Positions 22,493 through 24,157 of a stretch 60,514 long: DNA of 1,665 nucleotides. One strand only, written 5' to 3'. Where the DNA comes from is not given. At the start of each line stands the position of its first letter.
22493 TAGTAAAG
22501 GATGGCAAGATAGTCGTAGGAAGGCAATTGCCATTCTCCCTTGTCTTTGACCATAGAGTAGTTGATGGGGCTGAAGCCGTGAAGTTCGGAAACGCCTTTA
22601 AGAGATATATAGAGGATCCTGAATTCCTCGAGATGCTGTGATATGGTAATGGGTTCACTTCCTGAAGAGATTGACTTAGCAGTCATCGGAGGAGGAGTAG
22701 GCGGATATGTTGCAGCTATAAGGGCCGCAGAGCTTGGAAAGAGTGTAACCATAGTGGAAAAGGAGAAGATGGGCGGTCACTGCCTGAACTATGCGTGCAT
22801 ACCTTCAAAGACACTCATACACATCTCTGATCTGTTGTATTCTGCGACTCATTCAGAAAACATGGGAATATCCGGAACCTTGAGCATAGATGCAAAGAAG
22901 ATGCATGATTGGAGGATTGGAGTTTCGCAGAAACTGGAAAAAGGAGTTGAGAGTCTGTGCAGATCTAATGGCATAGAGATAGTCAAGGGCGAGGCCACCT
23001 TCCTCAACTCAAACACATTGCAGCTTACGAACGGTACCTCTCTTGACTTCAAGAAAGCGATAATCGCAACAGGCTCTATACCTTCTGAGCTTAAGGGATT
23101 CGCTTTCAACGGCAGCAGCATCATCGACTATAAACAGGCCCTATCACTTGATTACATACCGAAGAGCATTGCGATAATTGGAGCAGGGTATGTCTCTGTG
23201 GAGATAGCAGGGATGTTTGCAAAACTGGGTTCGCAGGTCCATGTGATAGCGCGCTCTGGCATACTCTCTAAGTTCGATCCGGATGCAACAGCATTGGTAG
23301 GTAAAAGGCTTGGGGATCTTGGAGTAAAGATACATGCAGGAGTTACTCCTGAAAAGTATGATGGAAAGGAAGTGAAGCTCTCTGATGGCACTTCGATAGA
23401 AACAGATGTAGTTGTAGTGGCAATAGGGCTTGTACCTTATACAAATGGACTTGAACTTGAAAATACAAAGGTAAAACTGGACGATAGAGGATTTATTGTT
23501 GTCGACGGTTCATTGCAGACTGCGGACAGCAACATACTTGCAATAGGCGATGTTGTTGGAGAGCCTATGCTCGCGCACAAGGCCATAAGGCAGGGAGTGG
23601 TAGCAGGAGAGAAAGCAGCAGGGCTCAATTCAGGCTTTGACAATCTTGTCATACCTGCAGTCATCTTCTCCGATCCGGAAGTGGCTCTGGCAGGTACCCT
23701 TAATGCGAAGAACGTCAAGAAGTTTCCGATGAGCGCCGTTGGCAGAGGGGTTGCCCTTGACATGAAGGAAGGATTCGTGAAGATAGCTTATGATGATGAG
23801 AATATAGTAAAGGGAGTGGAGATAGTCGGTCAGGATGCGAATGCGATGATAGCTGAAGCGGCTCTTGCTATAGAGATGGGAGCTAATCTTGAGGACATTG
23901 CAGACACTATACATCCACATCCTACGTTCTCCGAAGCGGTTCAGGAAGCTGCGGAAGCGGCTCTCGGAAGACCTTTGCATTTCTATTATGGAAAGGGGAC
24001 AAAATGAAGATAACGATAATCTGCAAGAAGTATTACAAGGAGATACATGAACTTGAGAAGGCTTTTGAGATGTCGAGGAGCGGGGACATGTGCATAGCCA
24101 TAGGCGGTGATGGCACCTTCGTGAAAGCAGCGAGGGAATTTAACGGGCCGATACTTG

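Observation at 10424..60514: Paralogous giant double-propeller YVTN surface proteins with near-identical termini and divergent cores, in direct orientation about 42 kb apart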

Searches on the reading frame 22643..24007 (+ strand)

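Call 85: search_protein_families(library=pfam, proteins=[window:22643-24007:+], max_evalue=0.00001)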
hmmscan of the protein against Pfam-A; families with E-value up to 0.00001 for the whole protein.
window:22643-24007:+ (454 aa): 9 families
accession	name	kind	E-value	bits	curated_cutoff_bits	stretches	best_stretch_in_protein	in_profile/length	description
PF07992.20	Pyr_redox_2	-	1.6e-67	228.4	26.1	1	11-318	2-291/291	Pyridine nucleotide-disulphide oxidoreductase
PF02852.28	Pyr_redox_dim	-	4.9e-24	85.1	25.3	1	337-437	1-110/110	Pyridine nucleotide-disulphide oxidoreductase, dimerisation domain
PF00070.33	Pyr_redox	-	3.3e-20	72.8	22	1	176-245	2-72/82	Pyridine nucleotide-disulphide oxidoreductase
PF13738.12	Pyr_redox_3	-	2.2e-09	37.4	30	1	14-288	2-290/305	Pyridine nucleotide-disulphide oxidoreductase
PF00890.30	FAD_binding_2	-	1.9e-07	31.1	20.4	1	11-46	1-37/414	FAD binding domain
PF12831.13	FAD_oxidored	-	2e-07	31.1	27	1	11-45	1-36/416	FAD dependent oxidoreductase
PF01262.27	AlaDh_PNT_C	-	4.3e-07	30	23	0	3-42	20-61/214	Alanine dehydrogenase/PNT, C-terminal domain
PF01266.30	DAO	-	1.1e-06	28.9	27.9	0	11-44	1-35/353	FAD dependent oxidoreductase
PF01134.28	GIDA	-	2.5e-06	27.2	22.1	1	11-145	1-150/391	Glucose inhibited division protein A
